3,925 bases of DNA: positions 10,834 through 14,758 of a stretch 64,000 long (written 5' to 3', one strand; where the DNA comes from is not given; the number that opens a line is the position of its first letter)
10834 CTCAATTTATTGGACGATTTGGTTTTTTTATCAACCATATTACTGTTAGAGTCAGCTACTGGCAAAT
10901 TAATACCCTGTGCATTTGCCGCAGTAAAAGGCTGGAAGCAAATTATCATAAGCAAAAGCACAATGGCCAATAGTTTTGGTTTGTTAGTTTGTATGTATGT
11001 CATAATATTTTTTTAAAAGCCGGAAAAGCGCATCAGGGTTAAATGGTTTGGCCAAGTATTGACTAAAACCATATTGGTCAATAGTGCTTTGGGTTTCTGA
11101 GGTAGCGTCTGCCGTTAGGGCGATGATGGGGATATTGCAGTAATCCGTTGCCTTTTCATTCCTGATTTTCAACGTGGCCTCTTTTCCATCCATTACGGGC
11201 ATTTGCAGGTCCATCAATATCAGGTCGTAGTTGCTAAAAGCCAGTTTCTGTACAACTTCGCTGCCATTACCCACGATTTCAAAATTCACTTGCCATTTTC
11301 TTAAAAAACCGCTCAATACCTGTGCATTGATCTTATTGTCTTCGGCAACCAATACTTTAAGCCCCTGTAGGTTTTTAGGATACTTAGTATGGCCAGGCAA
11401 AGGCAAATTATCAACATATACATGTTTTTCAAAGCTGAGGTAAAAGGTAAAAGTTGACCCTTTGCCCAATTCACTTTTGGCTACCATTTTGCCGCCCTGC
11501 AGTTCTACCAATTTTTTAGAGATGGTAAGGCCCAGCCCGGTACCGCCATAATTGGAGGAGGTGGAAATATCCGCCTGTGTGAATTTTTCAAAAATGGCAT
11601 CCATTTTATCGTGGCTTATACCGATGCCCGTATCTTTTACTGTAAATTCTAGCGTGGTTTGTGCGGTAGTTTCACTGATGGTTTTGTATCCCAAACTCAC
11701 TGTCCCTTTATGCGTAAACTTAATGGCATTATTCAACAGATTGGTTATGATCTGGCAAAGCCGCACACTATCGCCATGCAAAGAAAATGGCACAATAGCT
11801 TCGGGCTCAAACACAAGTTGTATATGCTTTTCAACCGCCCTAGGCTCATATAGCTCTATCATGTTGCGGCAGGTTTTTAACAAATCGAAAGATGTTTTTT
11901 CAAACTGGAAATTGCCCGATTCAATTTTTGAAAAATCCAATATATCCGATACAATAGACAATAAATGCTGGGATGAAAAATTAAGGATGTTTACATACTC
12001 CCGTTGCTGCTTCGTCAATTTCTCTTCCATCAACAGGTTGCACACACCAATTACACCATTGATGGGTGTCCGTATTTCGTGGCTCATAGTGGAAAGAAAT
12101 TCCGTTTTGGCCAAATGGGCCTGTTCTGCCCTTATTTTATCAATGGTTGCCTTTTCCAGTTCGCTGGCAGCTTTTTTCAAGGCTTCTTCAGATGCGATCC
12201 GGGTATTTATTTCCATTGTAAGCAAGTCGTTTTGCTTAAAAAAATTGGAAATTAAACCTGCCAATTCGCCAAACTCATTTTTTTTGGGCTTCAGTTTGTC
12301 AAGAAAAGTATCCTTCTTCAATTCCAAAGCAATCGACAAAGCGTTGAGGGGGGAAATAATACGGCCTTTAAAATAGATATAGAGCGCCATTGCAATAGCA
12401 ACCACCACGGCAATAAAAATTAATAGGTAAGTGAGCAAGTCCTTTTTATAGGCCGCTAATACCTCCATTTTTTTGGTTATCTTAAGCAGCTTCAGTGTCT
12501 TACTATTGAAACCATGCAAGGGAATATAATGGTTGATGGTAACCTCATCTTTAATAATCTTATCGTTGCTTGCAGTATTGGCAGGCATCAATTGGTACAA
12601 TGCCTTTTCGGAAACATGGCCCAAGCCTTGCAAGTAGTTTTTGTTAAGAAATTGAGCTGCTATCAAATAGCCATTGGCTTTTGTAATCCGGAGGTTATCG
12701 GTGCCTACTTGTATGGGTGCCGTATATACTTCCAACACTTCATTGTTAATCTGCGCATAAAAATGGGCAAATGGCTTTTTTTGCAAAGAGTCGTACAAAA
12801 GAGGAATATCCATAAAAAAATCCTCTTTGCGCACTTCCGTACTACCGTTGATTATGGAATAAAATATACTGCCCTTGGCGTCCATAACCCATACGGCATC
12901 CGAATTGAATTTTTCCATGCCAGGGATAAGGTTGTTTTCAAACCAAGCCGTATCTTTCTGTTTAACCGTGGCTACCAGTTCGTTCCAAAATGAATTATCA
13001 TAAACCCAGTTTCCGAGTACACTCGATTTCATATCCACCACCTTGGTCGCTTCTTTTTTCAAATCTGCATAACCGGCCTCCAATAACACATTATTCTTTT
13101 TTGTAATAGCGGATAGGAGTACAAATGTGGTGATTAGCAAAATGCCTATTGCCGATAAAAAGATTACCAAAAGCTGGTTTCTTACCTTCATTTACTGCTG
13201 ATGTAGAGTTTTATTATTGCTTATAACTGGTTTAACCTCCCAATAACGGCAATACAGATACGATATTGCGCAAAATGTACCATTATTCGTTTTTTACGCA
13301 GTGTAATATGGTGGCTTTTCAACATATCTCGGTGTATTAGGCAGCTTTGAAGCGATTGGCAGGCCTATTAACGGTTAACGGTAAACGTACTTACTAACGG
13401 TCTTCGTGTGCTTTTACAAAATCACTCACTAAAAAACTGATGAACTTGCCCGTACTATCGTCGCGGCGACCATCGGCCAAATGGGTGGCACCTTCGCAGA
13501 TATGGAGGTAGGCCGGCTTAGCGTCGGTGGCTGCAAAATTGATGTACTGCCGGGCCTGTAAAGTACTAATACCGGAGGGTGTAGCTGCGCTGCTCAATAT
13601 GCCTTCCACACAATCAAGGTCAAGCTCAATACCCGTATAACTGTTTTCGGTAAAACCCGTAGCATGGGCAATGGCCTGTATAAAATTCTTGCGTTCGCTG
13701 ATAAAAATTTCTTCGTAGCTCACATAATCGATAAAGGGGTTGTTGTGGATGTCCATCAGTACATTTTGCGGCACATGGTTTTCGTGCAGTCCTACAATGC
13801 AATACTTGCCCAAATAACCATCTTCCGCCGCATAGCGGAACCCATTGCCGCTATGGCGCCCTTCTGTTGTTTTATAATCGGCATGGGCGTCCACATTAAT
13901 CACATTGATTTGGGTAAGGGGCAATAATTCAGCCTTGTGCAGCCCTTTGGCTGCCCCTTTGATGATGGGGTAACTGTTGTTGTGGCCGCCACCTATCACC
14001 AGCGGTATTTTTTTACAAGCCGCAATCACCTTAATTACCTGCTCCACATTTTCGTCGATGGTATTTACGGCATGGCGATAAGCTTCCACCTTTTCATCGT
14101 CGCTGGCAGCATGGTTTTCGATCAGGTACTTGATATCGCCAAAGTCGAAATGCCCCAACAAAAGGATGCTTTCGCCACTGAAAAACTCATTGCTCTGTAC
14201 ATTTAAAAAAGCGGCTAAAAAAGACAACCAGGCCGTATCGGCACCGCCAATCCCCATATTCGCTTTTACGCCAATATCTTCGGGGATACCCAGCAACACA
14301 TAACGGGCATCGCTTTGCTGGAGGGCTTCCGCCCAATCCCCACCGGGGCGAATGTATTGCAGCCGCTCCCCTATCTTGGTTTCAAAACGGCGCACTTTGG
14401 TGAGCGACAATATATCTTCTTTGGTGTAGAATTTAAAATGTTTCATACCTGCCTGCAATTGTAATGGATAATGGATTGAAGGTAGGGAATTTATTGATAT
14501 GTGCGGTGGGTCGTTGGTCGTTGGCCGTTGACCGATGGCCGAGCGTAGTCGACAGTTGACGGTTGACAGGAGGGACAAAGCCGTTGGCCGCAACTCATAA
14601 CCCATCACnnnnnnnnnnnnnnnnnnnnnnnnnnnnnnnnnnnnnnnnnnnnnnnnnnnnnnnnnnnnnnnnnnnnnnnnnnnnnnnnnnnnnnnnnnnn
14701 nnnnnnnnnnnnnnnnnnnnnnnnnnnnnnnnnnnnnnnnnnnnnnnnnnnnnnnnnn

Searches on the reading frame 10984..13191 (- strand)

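Call 76: search_protein_families(library=pfam, proteins=[window:10984-13191:-], max_evalue=0.00001)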
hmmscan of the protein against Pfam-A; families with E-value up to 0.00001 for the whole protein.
window:10984-13191:- (735 aa): 4 families
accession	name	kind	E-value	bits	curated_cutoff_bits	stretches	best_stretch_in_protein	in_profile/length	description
PF02518.31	HATPase_c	-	1.7e-27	96.5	26.4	1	473-588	1-110/111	Histidine kinase-, DNA gyrase B-, and HSP90-like ATPase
PF00072.30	Response_reg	-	6.1e-22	78.3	30.2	1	613-725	1-109/111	Response regulator receiver domain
PF00512.31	HisKA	-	1.1e-21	77.1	26.9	1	361-426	1-66/66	His Kinase A (phospho-acceptor) domain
PF05228.19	CHASE4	-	1.3e-14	54.9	26.2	1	58-195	8-134/140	CHASE4 domain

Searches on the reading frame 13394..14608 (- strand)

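Call 76: search_protein_families(library=pfam, proteins=[window:13394-14608:-], max_evalue=0.00001)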
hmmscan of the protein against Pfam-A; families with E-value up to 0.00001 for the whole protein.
window:13394-14608:- (404 aa): 1 family
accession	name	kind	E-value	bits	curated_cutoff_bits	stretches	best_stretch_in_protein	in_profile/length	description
PF00491.26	Arginase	-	1.2e-17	64.7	22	1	103-356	3-239/280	Arginase family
